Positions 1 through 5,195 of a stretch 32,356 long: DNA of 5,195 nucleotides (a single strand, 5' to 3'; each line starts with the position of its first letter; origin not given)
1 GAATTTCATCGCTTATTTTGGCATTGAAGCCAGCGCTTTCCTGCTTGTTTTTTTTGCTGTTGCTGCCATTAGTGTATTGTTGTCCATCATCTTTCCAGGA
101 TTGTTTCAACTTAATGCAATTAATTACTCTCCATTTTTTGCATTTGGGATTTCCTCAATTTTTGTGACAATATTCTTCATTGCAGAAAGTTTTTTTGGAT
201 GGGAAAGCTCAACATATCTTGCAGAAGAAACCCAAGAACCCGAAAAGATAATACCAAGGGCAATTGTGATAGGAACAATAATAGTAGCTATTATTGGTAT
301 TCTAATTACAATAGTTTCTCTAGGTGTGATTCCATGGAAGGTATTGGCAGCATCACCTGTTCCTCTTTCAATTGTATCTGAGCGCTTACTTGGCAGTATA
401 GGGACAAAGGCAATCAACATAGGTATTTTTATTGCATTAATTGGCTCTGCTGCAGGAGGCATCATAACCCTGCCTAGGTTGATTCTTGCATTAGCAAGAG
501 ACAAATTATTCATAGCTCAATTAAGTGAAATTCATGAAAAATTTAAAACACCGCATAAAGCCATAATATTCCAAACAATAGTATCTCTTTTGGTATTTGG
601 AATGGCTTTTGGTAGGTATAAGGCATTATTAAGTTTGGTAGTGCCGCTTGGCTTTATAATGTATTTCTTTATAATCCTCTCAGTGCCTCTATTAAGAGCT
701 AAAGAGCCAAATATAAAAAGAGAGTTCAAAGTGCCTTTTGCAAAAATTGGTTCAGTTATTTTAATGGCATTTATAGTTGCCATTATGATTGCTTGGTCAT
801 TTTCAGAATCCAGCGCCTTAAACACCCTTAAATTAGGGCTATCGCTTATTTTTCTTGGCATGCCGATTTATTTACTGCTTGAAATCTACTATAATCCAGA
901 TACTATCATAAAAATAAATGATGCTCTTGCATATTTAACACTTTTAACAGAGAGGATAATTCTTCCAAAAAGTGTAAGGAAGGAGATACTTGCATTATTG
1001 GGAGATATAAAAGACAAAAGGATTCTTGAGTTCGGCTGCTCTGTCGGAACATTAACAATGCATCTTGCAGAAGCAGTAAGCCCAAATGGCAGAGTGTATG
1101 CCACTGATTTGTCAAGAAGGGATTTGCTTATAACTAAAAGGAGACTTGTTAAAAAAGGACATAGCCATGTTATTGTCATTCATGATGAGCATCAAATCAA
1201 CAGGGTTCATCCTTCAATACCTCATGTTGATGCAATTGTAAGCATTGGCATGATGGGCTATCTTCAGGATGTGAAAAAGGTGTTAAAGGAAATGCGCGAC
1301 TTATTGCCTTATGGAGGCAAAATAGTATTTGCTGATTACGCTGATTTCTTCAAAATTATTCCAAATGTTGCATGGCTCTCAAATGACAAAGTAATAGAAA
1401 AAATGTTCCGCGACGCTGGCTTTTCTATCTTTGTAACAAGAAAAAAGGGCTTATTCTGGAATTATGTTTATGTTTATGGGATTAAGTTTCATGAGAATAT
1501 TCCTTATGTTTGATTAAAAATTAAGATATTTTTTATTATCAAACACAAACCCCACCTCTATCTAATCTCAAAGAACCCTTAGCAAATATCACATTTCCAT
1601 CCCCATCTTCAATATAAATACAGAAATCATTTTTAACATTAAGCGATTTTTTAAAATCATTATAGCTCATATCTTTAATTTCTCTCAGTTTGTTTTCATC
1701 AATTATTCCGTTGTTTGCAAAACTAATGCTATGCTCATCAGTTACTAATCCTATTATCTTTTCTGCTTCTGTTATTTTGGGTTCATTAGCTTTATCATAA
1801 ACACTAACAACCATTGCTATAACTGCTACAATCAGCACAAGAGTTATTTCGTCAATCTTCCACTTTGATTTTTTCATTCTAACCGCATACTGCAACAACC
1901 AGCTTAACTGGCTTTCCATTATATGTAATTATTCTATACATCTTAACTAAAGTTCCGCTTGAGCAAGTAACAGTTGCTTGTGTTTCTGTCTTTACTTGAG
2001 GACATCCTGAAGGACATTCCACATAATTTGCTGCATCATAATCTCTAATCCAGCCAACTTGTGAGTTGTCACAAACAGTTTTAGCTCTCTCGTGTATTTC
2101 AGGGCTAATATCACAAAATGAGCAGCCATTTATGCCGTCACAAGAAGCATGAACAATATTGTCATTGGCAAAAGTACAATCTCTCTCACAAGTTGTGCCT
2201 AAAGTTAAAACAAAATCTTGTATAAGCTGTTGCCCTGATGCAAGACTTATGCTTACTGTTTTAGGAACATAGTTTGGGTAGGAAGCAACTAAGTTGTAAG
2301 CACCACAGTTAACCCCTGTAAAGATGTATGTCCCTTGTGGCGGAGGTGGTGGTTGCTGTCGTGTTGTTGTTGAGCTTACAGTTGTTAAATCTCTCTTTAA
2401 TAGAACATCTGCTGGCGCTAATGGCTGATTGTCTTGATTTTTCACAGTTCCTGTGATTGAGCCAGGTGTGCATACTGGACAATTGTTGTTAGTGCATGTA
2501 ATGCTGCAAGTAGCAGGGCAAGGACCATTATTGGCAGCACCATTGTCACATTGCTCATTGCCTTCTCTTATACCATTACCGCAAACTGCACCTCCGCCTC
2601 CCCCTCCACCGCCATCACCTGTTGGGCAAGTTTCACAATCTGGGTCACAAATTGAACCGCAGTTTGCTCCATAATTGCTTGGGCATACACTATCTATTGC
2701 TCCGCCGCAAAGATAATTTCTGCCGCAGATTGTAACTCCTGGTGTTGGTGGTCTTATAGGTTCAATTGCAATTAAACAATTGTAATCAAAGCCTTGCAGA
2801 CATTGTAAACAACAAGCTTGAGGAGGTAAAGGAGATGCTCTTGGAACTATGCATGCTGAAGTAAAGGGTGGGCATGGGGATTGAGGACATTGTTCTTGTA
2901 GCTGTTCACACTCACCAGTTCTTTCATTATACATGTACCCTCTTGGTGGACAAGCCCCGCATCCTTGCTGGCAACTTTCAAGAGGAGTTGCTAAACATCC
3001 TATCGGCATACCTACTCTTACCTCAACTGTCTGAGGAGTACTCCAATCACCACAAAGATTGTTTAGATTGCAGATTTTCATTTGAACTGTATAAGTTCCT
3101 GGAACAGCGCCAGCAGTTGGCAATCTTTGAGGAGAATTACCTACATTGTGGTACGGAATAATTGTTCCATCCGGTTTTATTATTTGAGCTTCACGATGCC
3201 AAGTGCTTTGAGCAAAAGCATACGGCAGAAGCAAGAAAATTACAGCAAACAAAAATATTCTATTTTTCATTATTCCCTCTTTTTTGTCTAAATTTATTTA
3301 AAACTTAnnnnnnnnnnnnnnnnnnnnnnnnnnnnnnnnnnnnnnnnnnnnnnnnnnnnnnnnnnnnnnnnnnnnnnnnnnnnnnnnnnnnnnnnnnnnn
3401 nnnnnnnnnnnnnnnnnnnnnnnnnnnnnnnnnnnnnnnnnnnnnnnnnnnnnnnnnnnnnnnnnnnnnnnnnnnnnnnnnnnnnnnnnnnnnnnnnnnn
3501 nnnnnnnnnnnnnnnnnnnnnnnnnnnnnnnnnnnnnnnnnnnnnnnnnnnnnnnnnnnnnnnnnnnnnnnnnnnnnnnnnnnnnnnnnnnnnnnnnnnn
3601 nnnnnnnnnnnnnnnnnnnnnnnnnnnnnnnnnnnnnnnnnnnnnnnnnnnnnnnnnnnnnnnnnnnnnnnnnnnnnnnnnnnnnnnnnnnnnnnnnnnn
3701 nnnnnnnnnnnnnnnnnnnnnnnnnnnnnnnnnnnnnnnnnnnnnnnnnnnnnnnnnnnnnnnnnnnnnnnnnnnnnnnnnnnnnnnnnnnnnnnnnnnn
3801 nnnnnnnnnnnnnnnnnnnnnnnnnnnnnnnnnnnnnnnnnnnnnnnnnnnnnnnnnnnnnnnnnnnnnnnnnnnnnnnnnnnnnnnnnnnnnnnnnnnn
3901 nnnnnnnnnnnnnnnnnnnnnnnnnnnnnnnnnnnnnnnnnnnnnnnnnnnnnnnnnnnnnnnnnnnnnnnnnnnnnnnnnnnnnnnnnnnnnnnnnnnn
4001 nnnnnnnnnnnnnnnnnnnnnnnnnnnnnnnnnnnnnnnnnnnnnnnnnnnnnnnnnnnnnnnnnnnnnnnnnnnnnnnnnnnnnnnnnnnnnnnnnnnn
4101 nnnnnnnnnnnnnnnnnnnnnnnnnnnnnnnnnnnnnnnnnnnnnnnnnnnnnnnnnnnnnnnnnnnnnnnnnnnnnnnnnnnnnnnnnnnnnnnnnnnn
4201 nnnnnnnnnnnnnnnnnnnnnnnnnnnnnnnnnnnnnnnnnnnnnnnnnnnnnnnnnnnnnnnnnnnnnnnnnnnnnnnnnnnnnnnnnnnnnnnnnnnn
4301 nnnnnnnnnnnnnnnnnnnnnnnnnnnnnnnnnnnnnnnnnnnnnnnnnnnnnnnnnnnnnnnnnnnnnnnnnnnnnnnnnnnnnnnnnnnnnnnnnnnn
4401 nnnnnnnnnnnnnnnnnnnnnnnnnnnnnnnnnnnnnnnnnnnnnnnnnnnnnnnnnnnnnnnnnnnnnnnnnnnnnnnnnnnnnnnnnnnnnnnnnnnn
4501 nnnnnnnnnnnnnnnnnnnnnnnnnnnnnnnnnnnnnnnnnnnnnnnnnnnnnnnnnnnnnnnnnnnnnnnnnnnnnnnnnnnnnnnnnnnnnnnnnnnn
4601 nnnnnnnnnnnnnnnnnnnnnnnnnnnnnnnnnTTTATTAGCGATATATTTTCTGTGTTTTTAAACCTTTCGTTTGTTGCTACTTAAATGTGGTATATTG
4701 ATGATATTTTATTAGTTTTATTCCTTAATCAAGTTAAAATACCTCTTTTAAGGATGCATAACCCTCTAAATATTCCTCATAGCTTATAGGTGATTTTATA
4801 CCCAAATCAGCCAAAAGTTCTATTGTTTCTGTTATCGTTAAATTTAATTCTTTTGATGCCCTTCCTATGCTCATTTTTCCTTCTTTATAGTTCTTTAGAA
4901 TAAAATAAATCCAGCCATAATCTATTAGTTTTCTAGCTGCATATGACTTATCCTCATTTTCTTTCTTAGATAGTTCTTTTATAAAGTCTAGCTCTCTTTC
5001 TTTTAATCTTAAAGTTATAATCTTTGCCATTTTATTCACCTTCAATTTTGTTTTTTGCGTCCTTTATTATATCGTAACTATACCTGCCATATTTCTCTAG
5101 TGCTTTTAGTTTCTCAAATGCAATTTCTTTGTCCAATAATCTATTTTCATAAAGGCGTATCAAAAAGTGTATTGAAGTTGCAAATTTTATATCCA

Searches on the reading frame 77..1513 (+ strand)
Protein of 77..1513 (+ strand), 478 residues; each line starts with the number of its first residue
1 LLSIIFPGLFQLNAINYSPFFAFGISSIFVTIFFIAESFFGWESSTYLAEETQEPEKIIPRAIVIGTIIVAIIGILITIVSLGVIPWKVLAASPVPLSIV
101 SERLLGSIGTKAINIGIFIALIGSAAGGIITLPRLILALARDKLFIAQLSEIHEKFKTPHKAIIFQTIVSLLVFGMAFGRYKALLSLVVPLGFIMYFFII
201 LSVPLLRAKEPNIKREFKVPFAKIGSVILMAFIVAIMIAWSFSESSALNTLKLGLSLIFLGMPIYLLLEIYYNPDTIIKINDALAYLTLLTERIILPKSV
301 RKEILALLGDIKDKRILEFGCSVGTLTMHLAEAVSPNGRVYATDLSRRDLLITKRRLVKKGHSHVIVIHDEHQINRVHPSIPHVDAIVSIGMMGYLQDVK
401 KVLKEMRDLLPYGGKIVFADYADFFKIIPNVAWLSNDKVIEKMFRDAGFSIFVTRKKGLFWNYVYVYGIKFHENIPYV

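Call 15: search_protein_families(library=pfam, proteins=[window:77-1513:+], max_evalue=0.001)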
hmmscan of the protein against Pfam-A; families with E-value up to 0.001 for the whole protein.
window:77-1513:+ (478 aa): 8 families
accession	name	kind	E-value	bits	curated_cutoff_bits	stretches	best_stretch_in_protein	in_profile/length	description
PF13520.12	AA_permease_2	-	6.7e-35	121.3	27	1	7-246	169-409/427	Amino acid permease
PF00324.27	AA_permease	-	2.7e-21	76.2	24.6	1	20-247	184-427/470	Amino acid permease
PF08242.18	Methyltransf_12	-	1e-12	49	30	1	317-415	1-97/98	Methyltransferase domain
PF13489.12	Methyltransf_23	-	5.8e-12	46.1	27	1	298-423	7-121/164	Methyltransferase domain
PF13649.12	Methyltransf_25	-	1.3e-10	42.2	27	1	316-414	1-97/97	Methyltransferase domain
PF08241.18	Methyltransf_11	-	2e-08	35.2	21.2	1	317-418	1-95/95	Methyltransferase domain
PF01209.24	Ubie_methyltran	-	8e-08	32.4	20.1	1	301-420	36-153/233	ubiE/COQ5 methyltransferase family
PF13847.12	Methyltransf_31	-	2.9e-07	30.7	27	1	312-422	3-113/145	Methyltransferase domain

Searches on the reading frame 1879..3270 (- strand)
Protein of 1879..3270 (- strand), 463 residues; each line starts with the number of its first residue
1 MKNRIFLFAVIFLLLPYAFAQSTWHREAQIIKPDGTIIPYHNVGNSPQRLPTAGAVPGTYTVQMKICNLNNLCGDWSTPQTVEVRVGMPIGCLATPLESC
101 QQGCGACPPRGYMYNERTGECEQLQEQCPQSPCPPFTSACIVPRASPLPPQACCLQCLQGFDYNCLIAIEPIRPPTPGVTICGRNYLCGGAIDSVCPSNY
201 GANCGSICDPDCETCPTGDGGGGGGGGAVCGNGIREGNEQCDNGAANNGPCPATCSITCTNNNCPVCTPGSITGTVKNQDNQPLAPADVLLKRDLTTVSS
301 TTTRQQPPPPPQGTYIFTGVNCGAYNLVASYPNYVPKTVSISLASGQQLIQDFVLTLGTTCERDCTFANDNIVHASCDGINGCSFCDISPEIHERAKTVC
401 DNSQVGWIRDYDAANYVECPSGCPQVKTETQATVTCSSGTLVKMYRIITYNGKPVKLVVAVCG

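Call 15: search_protein_families(library=pfam, proteins=[window:1879-3270:-], max_evalue=0.001)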
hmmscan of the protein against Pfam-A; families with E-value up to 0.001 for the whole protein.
window:1879-3270:- (463 aa): 2 families
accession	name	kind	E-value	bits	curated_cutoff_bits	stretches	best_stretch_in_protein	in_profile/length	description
PF13620.12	CarboxypepD_reg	-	1.2e-12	48.4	32.3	1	271-356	1-82/82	Carboxypeptidase regulatory-like domain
PF13715.12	CarbopepD_reg_2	-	9.7e-05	22.8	32.2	1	272-355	1-76/88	CarboxypepD_reg-like domain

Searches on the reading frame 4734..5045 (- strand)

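Call 15: search_protein_families(library=pfam, proteins=[window:4734-5045:-], max_evalue=0.001)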
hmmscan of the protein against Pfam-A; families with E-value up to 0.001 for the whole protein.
window:4734-5045:- (103 aa): 1 family
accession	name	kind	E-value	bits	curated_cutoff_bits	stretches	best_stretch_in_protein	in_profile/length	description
PF03683.19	UPF0175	-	5.3e-05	23.3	27.9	1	49-88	25-65/75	Uncharacterised protein family (UPF0175)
